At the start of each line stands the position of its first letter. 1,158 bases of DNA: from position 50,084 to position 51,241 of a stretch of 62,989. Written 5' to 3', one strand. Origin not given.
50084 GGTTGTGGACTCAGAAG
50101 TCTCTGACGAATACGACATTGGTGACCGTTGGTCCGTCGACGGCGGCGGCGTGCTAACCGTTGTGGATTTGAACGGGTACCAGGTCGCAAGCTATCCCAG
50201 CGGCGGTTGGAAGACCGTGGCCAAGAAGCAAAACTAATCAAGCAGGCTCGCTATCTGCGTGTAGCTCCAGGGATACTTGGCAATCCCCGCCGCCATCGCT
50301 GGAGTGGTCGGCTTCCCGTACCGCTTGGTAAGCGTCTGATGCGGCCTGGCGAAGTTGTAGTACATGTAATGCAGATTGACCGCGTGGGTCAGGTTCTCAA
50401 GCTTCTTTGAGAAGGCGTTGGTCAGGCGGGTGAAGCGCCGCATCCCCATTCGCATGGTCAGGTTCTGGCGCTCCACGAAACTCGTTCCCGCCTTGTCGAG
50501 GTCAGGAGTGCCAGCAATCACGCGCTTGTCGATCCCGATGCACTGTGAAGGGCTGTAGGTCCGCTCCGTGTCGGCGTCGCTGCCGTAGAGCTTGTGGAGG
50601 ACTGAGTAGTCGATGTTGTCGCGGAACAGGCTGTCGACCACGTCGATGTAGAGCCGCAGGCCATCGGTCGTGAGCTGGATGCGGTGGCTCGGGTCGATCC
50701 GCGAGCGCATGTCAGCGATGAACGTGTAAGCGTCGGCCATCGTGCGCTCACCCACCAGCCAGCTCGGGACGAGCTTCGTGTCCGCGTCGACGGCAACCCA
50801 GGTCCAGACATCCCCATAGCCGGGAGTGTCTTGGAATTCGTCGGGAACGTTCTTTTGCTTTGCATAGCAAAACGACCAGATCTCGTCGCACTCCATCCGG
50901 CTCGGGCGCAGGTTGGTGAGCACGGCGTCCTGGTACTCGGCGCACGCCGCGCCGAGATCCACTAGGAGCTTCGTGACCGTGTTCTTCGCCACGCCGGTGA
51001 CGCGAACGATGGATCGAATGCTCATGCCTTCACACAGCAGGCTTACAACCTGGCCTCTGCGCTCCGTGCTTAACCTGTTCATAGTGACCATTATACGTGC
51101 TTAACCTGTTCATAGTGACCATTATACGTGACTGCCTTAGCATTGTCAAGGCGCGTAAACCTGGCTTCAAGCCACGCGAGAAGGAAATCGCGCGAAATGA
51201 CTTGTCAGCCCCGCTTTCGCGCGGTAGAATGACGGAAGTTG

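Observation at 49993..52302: Cargo-carrying IS1-family element with intact ends and fresh-looking 8-bp target duplication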

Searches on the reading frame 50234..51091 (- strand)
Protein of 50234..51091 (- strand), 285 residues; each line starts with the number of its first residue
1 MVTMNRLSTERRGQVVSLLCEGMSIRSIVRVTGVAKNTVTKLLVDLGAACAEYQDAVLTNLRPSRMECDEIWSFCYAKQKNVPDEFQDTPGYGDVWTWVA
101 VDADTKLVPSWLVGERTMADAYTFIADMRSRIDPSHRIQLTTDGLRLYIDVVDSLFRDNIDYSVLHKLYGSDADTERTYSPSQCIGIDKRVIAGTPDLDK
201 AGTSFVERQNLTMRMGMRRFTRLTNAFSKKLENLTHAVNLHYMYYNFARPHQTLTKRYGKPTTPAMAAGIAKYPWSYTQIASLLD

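Call 4: search_protein_families(library=pfam, proteins=[window:50234-51091:-], max_evalue=0.1)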
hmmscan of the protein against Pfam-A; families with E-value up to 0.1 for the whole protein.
window:50234-51091:- (285 aa): 7 families
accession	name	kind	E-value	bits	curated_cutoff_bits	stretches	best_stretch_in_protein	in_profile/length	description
PF03400.19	DDE_Tnp_IS1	-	2.6e-06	28.2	24.1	1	200-241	83-123/131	IS1 transposase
PF13610.12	DDE_Tnp_IS240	-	9.9e-06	26.2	27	1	96-161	19-83/139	DDE domain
PF13384.12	HTH_23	-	0.00022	21.4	24.6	1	8-42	3-37/50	Homeodomain-like domain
PF02796.21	HTH_7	-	0.0044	17.6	23.8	1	13-40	12-39/45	Helix-turn-helix domain of resolvase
PF13683.12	rve_3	-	0.027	14.7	26.5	1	205-255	18-63/67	Integrase core domain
PF13936.12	HTH_38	-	0.034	14.3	27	1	6-42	4-40/44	Helix-turn-helix domain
PF08281.18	Sigma70_r4_2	-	0.055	13.6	25.7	0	10-43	13-47/54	Sigma-70, region 4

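Call 5: search_protein_families(library=ncbifam, proteins=[window:50234-51091:-], max_evalue=0.1)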
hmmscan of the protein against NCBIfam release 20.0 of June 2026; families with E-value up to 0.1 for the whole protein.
window:50234-51091:- (285 aa): 6 families
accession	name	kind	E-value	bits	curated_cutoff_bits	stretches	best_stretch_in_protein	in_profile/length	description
NF033558.1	transpos_IS1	equivalog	5.1e-15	55.9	100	1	8-152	41-167/199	IS1 family transposase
NF033587.1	transpos_IS6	equivalog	5.8e-05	22.9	125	1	95-157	84-145/202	IS6 family transposase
NF033577.2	transpos_IS481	equivalog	0.00026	20.6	224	1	206-264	232-280/284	IS481 family transposase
NF033547.1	transpos_IS1595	equivalog_domain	0.017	15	75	1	15-154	12-152/215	IS1595 family transposase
NF033546.1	transpos_IS21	equivalog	0.048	13.2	160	1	21-49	7-35/294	IS21 family transposase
NF033545.0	transpos_IS630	equivalog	0.095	12.1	100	0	14-46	3-36/299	IS630 family transposase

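Call 8: find_homologous_proteins(query=window:50234-51091:-)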
Query window:50234-51091:- (285 aa): 8000 proteins with E <= 0.001 among 8000 candidates; the best 120 are listed.
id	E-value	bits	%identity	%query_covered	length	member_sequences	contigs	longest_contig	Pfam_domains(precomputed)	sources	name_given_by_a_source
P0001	2.5e-191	652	100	100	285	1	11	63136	PF03400.19,PF13610.13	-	-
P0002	8.8e-191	650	100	100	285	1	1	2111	PF03400.19,PF13610.13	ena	-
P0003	1.9e-189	646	100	99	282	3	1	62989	PF03400.19,PF13610.13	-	-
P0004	2.1e-185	633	96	100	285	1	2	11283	PF03400.19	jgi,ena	-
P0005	1.5e-184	630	95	100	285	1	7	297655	-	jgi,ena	-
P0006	1.5e-184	630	95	100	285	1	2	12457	PF03400.19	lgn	-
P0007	1.9e-184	629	96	100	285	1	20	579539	PF03400.19,PF13610.13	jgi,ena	jgi:IS1 family transposase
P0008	5.2e-184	628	95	100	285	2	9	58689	PF03400.19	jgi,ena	-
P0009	1.3e-183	627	96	99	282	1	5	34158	-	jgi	jgi:IS1 family transposase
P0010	2.6e-183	626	95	100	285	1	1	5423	PF03400.19,PF13610.13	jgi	-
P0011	1.3e-182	623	94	100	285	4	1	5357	PF03400.19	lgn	-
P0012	2.0e-176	603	100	92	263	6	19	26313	PF03400.19,PF13610.13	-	-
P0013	3.4e-170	583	95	92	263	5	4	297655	PF03400.19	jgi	jgi:IS1 family transposase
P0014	2.2e-157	541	83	100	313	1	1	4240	PF03400.19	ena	-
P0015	1.3e-138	479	75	100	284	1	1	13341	-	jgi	jgi:IS1 family transposase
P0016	1.3e-135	469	90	77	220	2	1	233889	PF03400.19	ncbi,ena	-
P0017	1.3e-134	466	71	99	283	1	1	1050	PF03400.19,PF13936.13,PF13610.13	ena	-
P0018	2.5e-134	465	70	100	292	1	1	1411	PF03400.19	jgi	jgi:IS1 family transposase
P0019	6.3e-134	464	71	100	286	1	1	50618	PF03400.19,PF13610.13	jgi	jgi:IS1 family transposase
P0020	1.3e-133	463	71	99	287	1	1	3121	PF03400.19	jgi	jgi:IS1 family transposase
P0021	3.5e-133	461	71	99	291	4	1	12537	PF03400.19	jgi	-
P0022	3.6e-133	461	72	99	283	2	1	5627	PF03400.19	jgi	-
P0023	1.4e-132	459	70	100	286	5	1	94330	PF03400.19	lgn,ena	-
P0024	2.6e-132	458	71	99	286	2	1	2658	PF03400.19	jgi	jgi:IS1 family transposase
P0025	2.8e-132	458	73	99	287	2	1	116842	PF03400.19,PF13610.13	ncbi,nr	ncbi:MAG TPA: DDE-type integrase/transposase/recombinase [Acidimicrobiales bacterium]|nr:DDE-type in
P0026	4.5e-132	458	70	100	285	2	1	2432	PF03400.19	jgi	jgi:IS1 family transposase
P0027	6.6e-132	457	68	99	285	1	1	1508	PF03400.19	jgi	jgi:IS1 family transposase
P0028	1.2e-131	456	70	100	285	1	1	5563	PF03400.19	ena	-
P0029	2.1e-131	455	71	98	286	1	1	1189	PF03400.19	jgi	jgi:IS1 family transposase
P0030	2.1e-131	455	71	100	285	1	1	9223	PF03400.19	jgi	jgi:IS1 family transposase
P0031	5.2e-131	454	71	100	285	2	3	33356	PF03400.19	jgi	jgi:IS1 family transposase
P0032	5.6e-131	454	70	100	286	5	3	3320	PF03400.19,PF13610.13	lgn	-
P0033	6.3e-131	454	71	100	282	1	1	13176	PF03400.19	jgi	jgi:IS1 family transposase/lambda repressor-like predicted transcriptional regulator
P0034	9.7e-131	453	69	100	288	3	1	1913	PF03400.19,PF13610.13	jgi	jgi:IS1 family transposase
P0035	1.1e-130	453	69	100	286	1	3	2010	PF03400.19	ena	-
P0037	2.5e-130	452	70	100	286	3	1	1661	PF03400.19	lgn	-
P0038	3.0e-130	452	71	99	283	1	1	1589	PF03400.19,PF13610.13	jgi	jgi:IS1 family transposase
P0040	4.3e-130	451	69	100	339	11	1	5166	PF03400.19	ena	-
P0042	8.9e-130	450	70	99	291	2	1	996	PF03400.19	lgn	-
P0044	2.7e-129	449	69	100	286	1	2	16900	PF03400.19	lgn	-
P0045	2.9e-129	448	69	99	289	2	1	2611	PF03400.19,PF13610.13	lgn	-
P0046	3.2e-129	448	69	100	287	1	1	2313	PF03400.19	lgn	-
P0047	3.7e-129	448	70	99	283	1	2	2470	PF03400.19,PF13610.13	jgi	jgi:IS1 family transposase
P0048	6.1e-129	447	69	100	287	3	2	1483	PF03400.19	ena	-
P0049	7.0e-129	447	69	99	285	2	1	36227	PF03400.19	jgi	jgi:IS1 family transposase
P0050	9.0e-129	447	68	99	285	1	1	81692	PF03400.19,PF13610.13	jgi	jgi:IS1 family transposase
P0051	9.5e-129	447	69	99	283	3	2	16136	PF03400.19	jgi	jgi:IS1 family transposase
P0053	1.2e-128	446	69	99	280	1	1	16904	PF03400.19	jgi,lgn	-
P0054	1.2e-128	446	70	100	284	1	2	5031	PF03400.19,PF13610.13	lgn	-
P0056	2.9e-128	445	70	99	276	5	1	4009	PF03400.19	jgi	jgi:IS1 family transposase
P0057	4.5e-128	445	70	99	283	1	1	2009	PF03400.19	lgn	-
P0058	7.1e-128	444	70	99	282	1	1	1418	PF03400.19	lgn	-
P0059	7.9e-128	444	70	100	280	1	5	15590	PF03400.19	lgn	-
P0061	1.0e-127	443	69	99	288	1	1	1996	PF03400.19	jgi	jgi:IS1 family transposase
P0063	1.4e-127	443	67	100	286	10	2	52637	PF03400.19,PF13610.13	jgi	jgi:IS1 family transposase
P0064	1.4e-127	443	69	99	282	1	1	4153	PF03400.19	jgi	jgi:IS1 family transposase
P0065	1.5e-127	443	71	100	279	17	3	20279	PF03400.19,PF13610.13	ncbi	-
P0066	2.8e-127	442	68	100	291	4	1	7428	PF03400.19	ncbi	-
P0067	3.6e-127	442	69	100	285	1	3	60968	PF03400.19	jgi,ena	-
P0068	6.9e-127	441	70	99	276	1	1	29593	PF03400.19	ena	-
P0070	8.6e-127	440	69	100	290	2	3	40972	PF03400.19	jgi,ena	-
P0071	9.1e-127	440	70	99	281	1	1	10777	PF03400.19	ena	-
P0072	1.0e-126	440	70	99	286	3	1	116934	PF03400.19,PF13610.13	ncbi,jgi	ncbi:MAG: DDE-type integrase/transposase/recombinase [Acidimicrobiales bacterium]|jgi:IS1 family tra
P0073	1.2e-126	440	70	100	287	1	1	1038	PF03400.19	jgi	jgi:IS1 family transposase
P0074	1.4e-126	440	69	100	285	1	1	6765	PF03400.19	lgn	-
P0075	1.5e-126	440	70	100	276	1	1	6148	PF03400.19,PF13610.13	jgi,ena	-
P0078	3.7e-126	438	68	99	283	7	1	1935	PF03400.19,PF13610.13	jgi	jgi:IS1 family transposase/lambda repressor-like predicted transcriptional regulator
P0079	3.7e-126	438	69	100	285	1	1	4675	PF03400.19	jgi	jgi:IS1 family transposase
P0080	4.4e-126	438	68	99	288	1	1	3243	PF13384.13,PF03400.19,PF02796.22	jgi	jgi:IS1 family transposase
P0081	6.1e-126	438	67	99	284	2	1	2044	PF03400.19,PF13610.13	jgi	jgi:IS1 family transposase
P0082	6.6e-126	437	69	100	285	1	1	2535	PF03400.19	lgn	-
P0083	7.5e-126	437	67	99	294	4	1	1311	PF03400.19,PF13610.13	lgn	-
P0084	8.2e-126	437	68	100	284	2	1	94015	PF03400.19,PF13610.13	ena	-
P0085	1.0e-125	437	66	99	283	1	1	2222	PF03400.19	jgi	jgi:IS1 family transposase/lambda repressor-like predicted transcriptional regulator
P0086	1.4e-125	436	69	99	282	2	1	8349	PF03400.19,PF13610.13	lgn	-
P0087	1.5e-125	436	67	100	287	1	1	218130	PF03400.19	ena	-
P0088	1.6e-125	436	68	100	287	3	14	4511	PF03400.19,PF13610.13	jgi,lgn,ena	jgi:IS1 family transposase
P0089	1.7e-125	436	69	99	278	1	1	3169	PF03400.19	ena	-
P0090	1.9e-125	436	67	100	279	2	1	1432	PF03400.19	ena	-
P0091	2.1e-125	436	69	100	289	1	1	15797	PF03400.19,PF13610.13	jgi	jgi:IS1 family transposase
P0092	2.3e-125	436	67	99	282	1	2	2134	PF03400.19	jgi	jgi:IS1 family transposase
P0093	2.5e-125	436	67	99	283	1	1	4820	PF03400.19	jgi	jgi:IS1 family transposase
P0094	2.7e-125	435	69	99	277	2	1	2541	PF03400.19,PF13610.13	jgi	jgi:IS1 family transposase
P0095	3.3e-125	435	67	100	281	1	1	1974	PF03400.19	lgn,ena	-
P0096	3.4e-125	435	68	99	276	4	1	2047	PF03400.19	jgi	-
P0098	5.5e-125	434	68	99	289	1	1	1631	PF03400.19,PF13610.13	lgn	-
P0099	6.5e-125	434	70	99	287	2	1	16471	PF03400.19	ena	-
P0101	7.2e-125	434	70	99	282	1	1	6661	PF03400.19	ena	-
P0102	7.5e-125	434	69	99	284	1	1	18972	PF03400.19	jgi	jgi:IS1 family transposase/lambda repressor-like predicted transcriptional regulator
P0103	7.9e-125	434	67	100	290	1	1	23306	PF03400.19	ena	-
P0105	1.1e-124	433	70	100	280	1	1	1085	PF03400.19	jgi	-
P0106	1.2e-124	433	69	100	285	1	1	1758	PF03400.19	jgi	jgi:IS1 family transposase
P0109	1.6e-124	433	68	99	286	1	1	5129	PF03400.19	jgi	jgi:IS1 family transposase/lambda repressor-like predicted transcriptional regulator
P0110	1.7e-124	433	69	100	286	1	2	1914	PF03400.19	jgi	-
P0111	1.7e-124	433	67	99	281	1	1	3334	PF03400.19,PF13610.13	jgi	jgi:IS1 family transposase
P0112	2.2e-124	432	69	99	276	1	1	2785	PF03400.19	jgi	jgi:IS1 family transposase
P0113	2.4e-124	432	67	99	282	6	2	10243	PF03400.19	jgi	jgi:IS1 family transposase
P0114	2.5e-124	432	66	100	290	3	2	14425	PF03400.19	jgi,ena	-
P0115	2.5e-124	432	68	100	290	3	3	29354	PF03400.19,PF13610.13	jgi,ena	-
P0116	2.9e-124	432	69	99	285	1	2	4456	PF03400.19,PF13610.13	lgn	-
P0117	3.2e-124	432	68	100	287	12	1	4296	PF03400.19,PF13610.13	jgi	jgi:IS1 family transposase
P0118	3.2e-124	432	67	100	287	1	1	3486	PF03400.19,PF13936.13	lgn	-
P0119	3.3e-124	432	66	99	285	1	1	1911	PF03400.19,PF13610.13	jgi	jgi:IS1 family transposase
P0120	3.7e-124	432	67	99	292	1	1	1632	PF03400.19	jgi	jgi:IS1 family transposase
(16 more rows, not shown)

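Call 11: find_encoding_contigs(protein=P0001, flank=4000, max_places=10)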
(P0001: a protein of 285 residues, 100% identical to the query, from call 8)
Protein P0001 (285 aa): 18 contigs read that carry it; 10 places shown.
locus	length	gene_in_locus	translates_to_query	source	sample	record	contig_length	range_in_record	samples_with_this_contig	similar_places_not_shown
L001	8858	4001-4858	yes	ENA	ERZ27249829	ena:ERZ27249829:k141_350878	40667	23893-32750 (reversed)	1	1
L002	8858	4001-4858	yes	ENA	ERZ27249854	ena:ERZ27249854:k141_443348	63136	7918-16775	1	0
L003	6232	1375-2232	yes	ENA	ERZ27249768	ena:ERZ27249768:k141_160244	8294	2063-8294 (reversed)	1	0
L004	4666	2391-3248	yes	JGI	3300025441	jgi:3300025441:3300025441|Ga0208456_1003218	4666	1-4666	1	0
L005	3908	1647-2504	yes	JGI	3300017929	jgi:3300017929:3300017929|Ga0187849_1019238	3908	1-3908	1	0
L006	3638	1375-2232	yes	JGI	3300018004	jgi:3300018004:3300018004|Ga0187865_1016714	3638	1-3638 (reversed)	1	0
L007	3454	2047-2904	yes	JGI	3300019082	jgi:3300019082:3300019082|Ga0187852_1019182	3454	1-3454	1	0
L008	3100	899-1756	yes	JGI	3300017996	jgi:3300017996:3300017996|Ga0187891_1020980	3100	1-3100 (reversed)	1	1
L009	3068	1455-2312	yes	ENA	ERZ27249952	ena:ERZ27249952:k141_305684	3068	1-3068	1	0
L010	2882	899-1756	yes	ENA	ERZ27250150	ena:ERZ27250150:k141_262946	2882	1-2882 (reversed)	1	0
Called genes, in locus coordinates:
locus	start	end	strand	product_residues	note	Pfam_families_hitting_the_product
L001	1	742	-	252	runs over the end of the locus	PF00730:HhH-GPD, PF00633:HHH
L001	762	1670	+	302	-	PF13302:Acetyltransf_3 (faint), PF00583:Acetyltransf_1, PF13508:Acetyltransf_7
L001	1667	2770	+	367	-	PF04055:Radical_SAM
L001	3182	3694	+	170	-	-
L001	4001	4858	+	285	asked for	PF03400:DDE_Tnp_IS1 (faint), PF13610:DDE_Tnp_IS240 (weak)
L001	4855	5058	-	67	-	-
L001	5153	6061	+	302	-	PF00254:FKBP_C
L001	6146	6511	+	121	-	-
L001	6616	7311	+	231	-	PF01209:Ubie_methyltran, PF13489:Methyltransf_23, PF13847:Methyltransf_31, PF08241:Methyltransf_11, PF08242:Methyltransf_12, PF13649:Methyltransf_25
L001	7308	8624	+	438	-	PF00425:Chorismate_bind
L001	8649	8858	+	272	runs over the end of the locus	PF05175:MTS (weak), PF13489:Methyltransf_23, PF01209:Ubie_methyltran, PF02390:Methyltransf_4, PF08241:Methyltransf_11, PF08242:Methyltransf_12, PF13649:Methyltransf_25, PF13847:Methyltransf_31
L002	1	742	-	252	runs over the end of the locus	PF00730:HhH-GPD, PF00633:HHH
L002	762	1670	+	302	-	PF13302:Acetyltransf_3 (faint), PF00583:Acetyltransf_1, PF13508:Acetyltransf_7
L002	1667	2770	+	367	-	PF04055:Radical_SAM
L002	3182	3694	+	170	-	-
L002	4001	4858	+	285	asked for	PF03400:DDE_Tnp_IS1 (faint), PF13610:DDE_Tnp_IS240 (weak)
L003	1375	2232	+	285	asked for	PF03400:DDE_Tnp_IS1 (faint), PF13610:DDE_Tnp_IS240 (weak)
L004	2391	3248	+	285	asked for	PF03400:DDE_Tnp_IS1 (faint), PF13610:DDE_Tnp_IS240 (weak)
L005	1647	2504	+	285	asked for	PF03400:DDE_Tnp_IS1 (faint), PF13610:DDE_Tnp_IS240 (weak)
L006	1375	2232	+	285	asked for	PF03400:DDE_Tnp_IS1 (faint), PF13610:DDE_Tnp_IS240 (weak)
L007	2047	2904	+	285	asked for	PF03400:DDE_Tnp_IS1 (faint), PF13610:DDE_Tnp_IS240 (weak)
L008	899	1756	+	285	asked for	PF03400:DDE_Tnp_IS1 (faint), PF13610:DDE_Tnp_IS240 (weak)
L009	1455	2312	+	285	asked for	PF03400:DDE_Tnp_IS1 (faint), PF13610:DDE_Tnp_IS240 (weak)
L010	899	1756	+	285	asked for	PF03400:DDE_Tnp_IS1 (faint), PF13610:DDE_Tnp_IS240 (weak)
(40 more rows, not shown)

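Call 12: find_encoding_contigs(protein=P0007, flank=4000, max_places=10)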
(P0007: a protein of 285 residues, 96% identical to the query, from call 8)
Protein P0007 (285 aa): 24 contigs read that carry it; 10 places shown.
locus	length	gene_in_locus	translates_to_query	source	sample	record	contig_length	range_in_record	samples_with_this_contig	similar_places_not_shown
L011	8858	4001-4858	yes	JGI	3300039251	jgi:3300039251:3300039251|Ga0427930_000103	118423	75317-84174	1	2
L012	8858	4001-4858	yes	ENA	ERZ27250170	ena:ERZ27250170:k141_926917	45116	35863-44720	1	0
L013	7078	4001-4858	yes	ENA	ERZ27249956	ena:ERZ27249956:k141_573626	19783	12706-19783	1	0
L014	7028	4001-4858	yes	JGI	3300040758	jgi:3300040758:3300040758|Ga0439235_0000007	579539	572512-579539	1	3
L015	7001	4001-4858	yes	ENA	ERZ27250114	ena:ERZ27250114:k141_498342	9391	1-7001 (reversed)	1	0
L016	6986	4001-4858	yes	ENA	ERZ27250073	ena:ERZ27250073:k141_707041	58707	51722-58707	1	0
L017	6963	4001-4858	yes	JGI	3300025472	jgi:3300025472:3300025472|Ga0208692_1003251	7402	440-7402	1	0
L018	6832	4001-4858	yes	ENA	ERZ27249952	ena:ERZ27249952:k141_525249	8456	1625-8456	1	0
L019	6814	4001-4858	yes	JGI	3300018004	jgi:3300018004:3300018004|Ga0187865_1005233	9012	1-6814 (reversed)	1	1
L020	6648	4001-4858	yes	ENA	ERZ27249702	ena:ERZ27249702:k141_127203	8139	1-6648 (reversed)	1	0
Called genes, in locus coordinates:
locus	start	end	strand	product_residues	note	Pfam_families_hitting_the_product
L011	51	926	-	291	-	PF02156:Glyco_hydro_26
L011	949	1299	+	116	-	-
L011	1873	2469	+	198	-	-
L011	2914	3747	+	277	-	PF00227:Proteasome (faint)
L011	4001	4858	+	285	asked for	PF03400:DDE_Tnp_IS1 (faint), PF13610:DDE_Tnp_IS240 (weak)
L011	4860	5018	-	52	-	-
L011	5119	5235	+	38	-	-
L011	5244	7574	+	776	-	PF04608:PgpA (faint), PF09479:Flg_new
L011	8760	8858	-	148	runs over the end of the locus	-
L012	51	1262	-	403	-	PF02156:Glyco_hydro_26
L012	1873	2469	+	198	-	-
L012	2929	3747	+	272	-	PF00227:Proteasome (faint)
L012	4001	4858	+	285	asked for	PF03400:DDE_Tnp_IS1 (faint), PF13610:DDE_Tnp_IS240 (weak)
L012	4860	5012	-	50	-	-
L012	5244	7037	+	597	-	PF04608:PgpA (faint), PF09479:Flg_new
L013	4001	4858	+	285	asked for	PF03400:DDE_Tnp_IS1 (faint), PF13610:DDE_Tnp_IS240 (weak)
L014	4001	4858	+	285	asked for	PF03400:DDE_Tnp_IS1 (faint), PF13610:DDE_Tnp_IS240 (weak)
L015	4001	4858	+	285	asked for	PF03400:DDE_Tnp_IS1 (faint), PF13610:DDE_Tnp_IS240 (weak)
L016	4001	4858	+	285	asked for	PF03400:DDE_Tnp_IS1 (faint), PF13610:DDE_Tnp_IS240 (weak)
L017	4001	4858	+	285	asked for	PF03400:DDE_Tnp_IS1 (faint), PF13610:DDE_Tnp_IS240 (weak)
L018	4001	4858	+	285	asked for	PF03400:DDE_Tnp_IS1 (faint), PF13610:DDE_Tnp_IS240 (weak)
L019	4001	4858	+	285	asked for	PF03400:DDE_Tnp_IS1 (faint), PF13610:DDE_Tnp_IS240 (weak)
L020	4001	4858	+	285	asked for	PF03400:DDE_Tnp_IS1 (faint), PF13610:DDE_Tnp_IS240 (weak)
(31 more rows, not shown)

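Call 20: find_related_loci(query=A1, collection=genome_contigs, flank=4000)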
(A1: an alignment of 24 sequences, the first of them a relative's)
Query A1 (285 aa) in genome_contigs; peptide patterns used: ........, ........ (x = any residue, [..] = any of these).
600 stretches matched a pattern (row limit reached: there are more); 579 encode a relative of the query (tblastn E <= 1e-3); the best 80 are kept; 80 distinct loci.
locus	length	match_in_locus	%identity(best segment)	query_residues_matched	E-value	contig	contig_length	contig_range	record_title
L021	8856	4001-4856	90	1-285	3e-155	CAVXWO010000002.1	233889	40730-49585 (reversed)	MAG: uncultured Actinomycetota bacterium isolate MFD04492.bin.3.97 genome assembly, contig: contig_27280, whole genome s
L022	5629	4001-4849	69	4-285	8e-137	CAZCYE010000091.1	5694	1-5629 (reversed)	MAG TPA_asm: uncultured Bifidobacteriaceae bacterium isolate SRP136066_co1_74 genome assembly, contig: NODE_24069_length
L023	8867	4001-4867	70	1-285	1e-134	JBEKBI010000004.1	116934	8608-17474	MAG: Acidimicrobiales bacterium isolate SPRUCE 132 SPRUCE_132_4, whole genome shotgun sequence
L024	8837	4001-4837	67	1-285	1e-132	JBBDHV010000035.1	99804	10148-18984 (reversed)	MAG: Acidimicrobiia bacterium isolate LejiaA_66_105 Lejia_A_370_length_99804_cov_65, whole genome shotgun sequence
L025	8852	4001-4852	69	1-279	7e-131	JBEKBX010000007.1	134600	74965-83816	MAG: Acidimicrobiales bacterium isolate SPRUCE 146 SPRUCE_146_7, whole genome shotgun sequence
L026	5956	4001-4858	66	1-285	2e-129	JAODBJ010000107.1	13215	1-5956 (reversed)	MAG: Actinomycetes bacterium isolate RYN_51 scaffold_842225, whole genome shotgun sequence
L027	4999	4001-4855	65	1-284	1e-129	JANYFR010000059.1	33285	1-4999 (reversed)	MAG: Acidimicrobiales bacterium isolate 339R_metabinner_7 339R_k141_131571, whole genome shotgun sequence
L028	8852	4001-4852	64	1-285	2e-127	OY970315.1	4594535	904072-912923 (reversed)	MAG: uncultured Actinomycetes bacterium isolate MFD02416.bin.c.12 genome assembly, chromosome: 1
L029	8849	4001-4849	62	1-285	1e-126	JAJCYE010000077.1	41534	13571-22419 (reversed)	MAG: Actinomycetes bacterium isolate OFTM241 OFTM241_76, whole genome shotgun sequence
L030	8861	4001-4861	66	1-285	2e-124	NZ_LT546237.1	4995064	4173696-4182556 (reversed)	Mycobacterium interjectum strain ATCC 51457T, whole genome shotgun sequence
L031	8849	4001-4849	64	1-285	6e-123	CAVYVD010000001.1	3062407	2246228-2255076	MAG: uncultured Solirubrobacterales bacterium isolate MFD03346.bin.2.1 genome assembly, contig: contig_17009, whole geno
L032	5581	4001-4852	63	3-285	2e-122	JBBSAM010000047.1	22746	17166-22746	MAG: Acidimicrobiia bacterium isolate La6_maxbin2.368 La6_maxbin2.368_K_3705359_L_22746_cov_72.0467, whole genome shotgu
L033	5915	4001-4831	62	1-285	2e-122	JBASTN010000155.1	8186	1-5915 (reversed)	MAG: Solirubrobacterales bacterium isolate MFD03232_ilm_asm_bin24 k127_347592, whole genome shotgun sequence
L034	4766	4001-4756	70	1-254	8e-122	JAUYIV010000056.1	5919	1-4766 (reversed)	MAG: Actinomycetota bacterium isolate C24_metabat.bin.110 C24_k141_727623, whole genome shotgun sequence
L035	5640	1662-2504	62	1-285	1e-121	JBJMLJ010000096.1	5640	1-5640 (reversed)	MAG: Thermoleophilaceae bacterium isolate H2_16_all_fractions_metab_conc_77_71_48 k255_1411010, whole genome shotgun seq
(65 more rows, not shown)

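Call 34: search_protein_families(library=padloc, proteins=[window:50234-51091:-], max_evalue=1)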
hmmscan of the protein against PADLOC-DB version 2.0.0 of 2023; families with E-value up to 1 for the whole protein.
window:50234-51091:- (285 aa): 1 family
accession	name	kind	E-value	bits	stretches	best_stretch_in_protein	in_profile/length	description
PDLC01438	Csa3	-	0.03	12.4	1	5-48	143-185/305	"CAS-I,CAS-II,CAS-III,CAS-IV,CAS-V,CAS-VI; associated_signaling"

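Call 40: search_solved_structures(query=A1, max_evalue=1)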
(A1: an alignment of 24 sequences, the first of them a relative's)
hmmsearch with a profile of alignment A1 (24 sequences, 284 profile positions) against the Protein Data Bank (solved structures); distinct sequences matched with E-value up to 1: 3.
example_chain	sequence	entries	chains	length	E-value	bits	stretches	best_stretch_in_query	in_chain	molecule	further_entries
4gwg_A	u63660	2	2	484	0.59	12.9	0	50-162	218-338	6-phosphogluconate dehydrogenase, decarboxylating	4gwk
5uq9_A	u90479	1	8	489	0.6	12.9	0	50-162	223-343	6-phosphogluconate dehydrogenase, decarboxylating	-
2jkv_A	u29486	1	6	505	0.64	12.8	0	50-162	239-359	6-PHOSPHOGLUCONATE DEHYDROGENASE, DECARBOXYLATING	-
